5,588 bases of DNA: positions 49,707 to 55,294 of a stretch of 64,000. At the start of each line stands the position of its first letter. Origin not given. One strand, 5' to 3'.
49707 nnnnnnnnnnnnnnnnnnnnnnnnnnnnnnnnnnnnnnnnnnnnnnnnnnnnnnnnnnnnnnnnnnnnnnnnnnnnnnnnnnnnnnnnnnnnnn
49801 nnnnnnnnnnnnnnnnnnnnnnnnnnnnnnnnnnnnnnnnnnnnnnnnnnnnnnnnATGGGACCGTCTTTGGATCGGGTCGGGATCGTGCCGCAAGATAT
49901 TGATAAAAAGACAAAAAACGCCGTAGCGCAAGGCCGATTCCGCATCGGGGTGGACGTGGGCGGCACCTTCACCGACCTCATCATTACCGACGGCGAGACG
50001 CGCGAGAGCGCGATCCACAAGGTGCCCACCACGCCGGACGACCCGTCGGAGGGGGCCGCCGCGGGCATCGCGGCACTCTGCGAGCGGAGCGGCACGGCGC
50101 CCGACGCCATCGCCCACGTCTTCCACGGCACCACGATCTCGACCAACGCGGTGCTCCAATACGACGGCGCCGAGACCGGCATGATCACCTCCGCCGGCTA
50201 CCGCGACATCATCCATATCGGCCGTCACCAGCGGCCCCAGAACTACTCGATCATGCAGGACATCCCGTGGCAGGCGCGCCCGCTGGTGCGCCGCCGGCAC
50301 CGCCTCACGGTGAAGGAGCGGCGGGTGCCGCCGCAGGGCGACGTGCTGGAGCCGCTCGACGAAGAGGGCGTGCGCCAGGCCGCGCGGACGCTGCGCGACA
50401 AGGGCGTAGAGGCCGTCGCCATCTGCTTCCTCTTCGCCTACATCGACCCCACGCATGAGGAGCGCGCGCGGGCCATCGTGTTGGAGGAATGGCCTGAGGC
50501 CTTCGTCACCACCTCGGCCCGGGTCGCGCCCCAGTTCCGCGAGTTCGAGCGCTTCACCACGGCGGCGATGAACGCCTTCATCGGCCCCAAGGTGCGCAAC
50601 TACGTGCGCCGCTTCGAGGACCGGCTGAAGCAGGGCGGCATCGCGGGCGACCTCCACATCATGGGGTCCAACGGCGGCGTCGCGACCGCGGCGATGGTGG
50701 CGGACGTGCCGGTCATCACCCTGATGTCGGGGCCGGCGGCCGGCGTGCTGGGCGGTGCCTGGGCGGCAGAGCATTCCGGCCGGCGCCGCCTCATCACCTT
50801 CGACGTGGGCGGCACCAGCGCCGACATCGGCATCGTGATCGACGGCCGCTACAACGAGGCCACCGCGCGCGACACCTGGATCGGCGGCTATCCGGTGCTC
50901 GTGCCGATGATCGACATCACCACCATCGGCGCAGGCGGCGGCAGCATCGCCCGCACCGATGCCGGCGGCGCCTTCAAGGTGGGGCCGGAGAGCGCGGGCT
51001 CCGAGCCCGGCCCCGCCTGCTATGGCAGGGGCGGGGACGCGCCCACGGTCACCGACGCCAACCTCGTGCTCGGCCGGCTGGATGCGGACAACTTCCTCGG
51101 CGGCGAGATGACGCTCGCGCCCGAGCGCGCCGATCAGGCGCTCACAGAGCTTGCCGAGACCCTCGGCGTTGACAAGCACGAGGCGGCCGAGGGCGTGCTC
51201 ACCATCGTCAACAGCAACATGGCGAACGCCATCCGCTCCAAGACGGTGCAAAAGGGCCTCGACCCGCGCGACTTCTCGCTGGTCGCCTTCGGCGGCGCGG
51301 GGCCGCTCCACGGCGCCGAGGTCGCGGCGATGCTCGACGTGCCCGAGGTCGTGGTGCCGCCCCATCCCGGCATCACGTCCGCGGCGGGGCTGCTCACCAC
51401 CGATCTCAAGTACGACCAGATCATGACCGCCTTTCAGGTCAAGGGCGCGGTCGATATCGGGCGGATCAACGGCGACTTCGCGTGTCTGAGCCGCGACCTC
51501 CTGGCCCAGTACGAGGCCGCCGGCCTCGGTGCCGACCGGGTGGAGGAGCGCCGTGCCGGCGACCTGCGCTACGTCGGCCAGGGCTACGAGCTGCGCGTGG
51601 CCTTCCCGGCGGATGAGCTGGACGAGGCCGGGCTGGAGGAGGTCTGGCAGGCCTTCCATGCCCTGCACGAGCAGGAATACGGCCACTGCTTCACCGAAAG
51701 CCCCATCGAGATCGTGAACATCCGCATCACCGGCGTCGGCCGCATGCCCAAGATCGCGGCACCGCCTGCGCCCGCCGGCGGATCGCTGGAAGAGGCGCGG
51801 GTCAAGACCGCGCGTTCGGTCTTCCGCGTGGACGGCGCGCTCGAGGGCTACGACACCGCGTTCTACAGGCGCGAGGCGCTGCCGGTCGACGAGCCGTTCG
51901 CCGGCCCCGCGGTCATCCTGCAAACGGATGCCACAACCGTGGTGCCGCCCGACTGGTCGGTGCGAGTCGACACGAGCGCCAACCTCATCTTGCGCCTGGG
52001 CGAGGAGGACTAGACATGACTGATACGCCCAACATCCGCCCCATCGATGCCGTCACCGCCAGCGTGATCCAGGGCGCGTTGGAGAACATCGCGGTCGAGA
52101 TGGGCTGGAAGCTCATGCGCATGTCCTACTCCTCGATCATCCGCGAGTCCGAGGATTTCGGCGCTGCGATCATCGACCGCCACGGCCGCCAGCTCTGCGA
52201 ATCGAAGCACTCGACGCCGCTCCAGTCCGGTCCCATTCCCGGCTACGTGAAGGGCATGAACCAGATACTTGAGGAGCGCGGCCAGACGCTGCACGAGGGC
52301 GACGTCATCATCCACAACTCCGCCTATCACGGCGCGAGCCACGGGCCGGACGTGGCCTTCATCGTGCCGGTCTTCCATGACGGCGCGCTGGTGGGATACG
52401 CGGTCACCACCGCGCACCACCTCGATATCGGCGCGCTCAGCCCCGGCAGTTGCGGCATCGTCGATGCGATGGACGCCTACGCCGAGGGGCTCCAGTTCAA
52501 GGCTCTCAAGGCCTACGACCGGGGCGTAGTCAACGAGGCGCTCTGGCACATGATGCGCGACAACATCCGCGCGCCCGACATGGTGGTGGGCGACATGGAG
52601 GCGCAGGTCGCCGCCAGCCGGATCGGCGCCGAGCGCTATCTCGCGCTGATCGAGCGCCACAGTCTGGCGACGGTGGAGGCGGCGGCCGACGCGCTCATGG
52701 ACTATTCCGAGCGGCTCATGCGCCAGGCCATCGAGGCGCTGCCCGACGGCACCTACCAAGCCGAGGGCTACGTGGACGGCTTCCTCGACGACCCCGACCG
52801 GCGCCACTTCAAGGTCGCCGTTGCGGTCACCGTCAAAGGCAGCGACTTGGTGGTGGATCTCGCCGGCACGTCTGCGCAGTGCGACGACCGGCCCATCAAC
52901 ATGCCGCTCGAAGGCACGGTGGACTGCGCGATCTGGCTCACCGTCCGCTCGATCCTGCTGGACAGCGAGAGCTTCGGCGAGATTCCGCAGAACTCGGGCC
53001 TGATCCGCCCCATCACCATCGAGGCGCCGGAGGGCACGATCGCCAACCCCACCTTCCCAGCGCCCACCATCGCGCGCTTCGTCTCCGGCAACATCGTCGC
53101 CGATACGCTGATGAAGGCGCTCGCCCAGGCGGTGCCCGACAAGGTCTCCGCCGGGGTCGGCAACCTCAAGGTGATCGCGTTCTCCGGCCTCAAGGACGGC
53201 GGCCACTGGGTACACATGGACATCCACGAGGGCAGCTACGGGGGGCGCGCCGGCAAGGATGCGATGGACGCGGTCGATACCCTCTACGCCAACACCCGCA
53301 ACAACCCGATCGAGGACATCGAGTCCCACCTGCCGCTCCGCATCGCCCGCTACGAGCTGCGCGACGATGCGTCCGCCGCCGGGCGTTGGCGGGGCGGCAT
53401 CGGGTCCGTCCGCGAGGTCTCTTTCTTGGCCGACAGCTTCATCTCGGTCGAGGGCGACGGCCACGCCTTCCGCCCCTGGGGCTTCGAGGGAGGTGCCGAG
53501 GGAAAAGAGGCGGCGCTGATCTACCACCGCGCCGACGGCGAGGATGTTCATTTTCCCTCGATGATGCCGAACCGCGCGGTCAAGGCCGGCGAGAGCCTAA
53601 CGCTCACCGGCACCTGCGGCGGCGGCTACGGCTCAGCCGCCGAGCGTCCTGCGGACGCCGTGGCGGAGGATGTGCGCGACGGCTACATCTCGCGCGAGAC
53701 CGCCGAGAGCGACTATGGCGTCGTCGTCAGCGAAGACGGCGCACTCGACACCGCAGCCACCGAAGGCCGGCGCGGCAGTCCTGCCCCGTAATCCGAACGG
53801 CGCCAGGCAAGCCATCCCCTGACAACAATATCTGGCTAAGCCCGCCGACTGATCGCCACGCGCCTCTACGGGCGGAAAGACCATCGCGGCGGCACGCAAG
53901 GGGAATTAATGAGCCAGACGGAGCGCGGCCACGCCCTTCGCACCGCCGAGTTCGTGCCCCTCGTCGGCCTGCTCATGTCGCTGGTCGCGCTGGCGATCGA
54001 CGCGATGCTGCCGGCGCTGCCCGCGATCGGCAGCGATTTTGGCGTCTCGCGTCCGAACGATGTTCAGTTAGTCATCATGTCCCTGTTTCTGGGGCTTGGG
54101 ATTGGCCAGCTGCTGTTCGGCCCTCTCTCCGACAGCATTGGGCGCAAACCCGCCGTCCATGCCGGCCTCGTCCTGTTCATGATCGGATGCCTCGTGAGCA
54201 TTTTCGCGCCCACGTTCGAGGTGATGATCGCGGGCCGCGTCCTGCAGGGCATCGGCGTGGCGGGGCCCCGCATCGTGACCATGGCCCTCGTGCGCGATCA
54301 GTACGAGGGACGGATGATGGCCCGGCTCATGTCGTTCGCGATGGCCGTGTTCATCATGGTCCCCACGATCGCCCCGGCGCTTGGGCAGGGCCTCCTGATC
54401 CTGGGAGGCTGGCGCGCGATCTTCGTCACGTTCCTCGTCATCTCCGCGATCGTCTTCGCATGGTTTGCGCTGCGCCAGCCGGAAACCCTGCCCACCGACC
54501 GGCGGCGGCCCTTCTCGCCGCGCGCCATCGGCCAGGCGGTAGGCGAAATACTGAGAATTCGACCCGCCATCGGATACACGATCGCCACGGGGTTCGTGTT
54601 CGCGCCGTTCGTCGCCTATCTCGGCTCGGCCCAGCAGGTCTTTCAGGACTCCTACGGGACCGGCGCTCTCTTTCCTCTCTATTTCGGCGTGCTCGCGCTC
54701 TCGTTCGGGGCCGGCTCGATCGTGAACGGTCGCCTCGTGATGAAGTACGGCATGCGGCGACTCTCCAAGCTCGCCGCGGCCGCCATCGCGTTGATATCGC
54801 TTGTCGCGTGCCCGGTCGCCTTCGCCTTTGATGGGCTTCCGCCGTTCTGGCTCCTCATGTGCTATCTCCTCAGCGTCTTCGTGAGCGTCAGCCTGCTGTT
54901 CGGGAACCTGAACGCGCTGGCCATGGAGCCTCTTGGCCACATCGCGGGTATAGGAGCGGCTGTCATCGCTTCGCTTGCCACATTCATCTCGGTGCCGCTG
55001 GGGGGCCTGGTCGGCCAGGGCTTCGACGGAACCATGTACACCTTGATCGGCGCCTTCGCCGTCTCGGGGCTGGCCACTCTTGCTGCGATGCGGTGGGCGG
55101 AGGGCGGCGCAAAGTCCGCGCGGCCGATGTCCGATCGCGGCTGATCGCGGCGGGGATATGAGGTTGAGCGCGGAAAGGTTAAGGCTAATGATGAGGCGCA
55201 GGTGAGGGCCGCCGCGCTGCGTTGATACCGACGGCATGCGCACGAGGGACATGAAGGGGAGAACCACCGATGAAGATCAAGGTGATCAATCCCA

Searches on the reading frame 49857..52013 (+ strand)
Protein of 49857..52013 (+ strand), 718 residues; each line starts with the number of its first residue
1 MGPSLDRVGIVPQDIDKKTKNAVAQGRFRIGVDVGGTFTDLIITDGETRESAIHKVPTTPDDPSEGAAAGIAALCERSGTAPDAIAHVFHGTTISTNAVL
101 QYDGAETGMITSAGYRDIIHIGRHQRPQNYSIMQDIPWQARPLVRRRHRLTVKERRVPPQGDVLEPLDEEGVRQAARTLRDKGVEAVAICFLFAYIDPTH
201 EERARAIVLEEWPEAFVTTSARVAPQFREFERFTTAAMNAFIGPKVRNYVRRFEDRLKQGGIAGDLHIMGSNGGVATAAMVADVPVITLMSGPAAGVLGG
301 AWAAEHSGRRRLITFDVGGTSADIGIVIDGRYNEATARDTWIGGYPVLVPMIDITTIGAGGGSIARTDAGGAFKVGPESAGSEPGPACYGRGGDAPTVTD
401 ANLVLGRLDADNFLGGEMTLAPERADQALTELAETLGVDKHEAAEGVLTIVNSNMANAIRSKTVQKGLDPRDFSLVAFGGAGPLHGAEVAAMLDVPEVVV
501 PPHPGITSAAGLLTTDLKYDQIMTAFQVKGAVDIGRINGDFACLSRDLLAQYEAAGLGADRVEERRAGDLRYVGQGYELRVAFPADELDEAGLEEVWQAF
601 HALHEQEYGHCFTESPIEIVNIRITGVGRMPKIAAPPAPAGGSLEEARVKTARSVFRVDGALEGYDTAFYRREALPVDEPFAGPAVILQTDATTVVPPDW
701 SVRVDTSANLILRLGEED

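Call 8: search_protein_families(library=pfam, proteins=[window:49857-52013:+], max_evalue=0.001)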
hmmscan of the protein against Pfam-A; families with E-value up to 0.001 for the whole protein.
window:49857-52013:+ (718 aa): 3 families
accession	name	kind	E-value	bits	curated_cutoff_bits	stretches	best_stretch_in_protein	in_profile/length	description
PF01968.24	Hydantoinase_A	-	2.2e-94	316.4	22.9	1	232-520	1-290/291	Hydantoinase/oxoprolinase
PF05378.19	Hydant_A_N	-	3.8e-52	177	25.2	1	29-211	1-175/176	Hydantoinase/oxoprolinase N-terminal region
PF19278.4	Hydant_A_C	-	9.9e-07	28.8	21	1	538-707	15-185/193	Hydantoinase/oxoprolinase C-terminal domain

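Call 11: find_encoding_contigs(protein=window:49857-52013:+, flank=10000, max_places=10)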
Protein window:49857-52013:+ (718 aa): no gene with exactly this product is on record in the collection.

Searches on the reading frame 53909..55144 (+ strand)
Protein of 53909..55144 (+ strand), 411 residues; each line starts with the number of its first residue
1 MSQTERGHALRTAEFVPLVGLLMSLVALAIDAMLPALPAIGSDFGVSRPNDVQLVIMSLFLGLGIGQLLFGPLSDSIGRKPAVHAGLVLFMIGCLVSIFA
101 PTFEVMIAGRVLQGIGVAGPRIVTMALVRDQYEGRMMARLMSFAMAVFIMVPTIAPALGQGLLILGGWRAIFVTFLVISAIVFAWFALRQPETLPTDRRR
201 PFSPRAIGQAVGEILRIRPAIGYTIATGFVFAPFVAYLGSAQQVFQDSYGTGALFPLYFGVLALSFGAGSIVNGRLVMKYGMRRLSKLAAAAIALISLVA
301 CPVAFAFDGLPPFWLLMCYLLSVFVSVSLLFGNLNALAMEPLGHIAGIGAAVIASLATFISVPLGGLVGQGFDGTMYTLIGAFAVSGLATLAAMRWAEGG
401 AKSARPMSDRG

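Call 8: search_protein_families(library=pfam, proteins=[window:53909-55144:+], max_evalue=0.001)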
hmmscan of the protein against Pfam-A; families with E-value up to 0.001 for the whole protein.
window:53909-55144:+ (411 aa): 3 families
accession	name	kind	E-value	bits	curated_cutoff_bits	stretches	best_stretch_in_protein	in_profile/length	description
PF07690.21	MFS_1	-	2.2e-40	139.1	33.4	1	21-361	3-342/347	Major Facilitator Superfamily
PF06609.19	TRI12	-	8.4e-11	41.5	23.2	1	28-183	58-210/599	Fungal trichothecene efflux pump (TRI12)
PF00083.30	Sugar_tr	-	1e-08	35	22.3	1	53-124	49-123/452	Sugar (and other) transporter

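Call 33: find_encoding_contigs(protein=window:53909-55144:+, flank=10000, max_places=10)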
Protein window:53909-55144:+ (411 aa): no gene with exactly this product is on record in the collection.
